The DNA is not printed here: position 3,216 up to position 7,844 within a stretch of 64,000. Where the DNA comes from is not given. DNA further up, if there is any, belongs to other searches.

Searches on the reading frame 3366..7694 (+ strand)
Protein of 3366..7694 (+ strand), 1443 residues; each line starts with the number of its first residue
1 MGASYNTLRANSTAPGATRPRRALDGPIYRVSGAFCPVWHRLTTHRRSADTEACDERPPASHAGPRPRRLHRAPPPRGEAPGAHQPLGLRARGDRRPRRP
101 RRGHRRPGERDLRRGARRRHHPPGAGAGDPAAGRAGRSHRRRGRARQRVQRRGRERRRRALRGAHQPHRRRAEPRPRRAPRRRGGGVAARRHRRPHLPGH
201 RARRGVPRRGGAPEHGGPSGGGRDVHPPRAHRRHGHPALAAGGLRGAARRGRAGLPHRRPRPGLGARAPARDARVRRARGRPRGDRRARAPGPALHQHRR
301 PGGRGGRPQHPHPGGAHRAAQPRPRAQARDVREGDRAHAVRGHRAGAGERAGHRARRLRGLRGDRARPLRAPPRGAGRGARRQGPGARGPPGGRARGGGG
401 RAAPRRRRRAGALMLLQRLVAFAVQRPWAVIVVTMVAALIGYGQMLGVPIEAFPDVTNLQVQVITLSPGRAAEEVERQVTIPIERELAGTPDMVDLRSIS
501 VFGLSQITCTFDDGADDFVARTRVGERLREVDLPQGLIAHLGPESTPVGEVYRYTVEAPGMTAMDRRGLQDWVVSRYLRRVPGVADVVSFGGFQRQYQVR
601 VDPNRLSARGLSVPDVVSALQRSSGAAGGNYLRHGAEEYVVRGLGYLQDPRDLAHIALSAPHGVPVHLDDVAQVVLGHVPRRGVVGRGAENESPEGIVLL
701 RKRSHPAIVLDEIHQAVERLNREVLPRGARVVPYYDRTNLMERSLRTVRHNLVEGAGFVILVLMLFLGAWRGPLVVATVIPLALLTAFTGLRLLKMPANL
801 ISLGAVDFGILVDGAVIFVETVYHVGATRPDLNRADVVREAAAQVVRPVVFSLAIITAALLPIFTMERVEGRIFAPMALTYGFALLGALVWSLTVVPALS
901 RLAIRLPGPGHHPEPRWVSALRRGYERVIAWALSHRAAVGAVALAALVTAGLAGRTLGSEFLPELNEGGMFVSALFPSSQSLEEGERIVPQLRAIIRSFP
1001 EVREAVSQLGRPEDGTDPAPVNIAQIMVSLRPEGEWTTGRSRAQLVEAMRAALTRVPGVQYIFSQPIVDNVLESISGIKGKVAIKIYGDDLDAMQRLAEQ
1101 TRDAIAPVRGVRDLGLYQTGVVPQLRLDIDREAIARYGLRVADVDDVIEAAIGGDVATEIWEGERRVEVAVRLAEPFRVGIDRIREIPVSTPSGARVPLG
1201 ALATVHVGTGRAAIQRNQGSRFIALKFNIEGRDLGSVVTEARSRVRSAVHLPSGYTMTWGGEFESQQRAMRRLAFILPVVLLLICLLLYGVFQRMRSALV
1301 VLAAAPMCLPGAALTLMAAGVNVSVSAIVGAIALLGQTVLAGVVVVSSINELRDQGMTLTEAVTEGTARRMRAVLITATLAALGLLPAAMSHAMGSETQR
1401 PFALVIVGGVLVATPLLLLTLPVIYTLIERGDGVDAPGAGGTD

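Call 14: search_protein_families(library=pfam, proteins=[window:3366-7694:+], max_evalue=0.01)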
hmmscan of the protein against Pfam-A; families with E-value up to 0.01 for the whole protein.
window:3366-7694:+ (1443 aa): 1 family
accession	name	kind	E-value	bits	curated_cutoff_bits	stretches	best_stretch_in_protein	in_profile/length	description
PF00873.25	ACR_tran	-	2.2e-238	794.2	28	1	420-1428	2-1020/1021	AcrB/AcrD/AcrF family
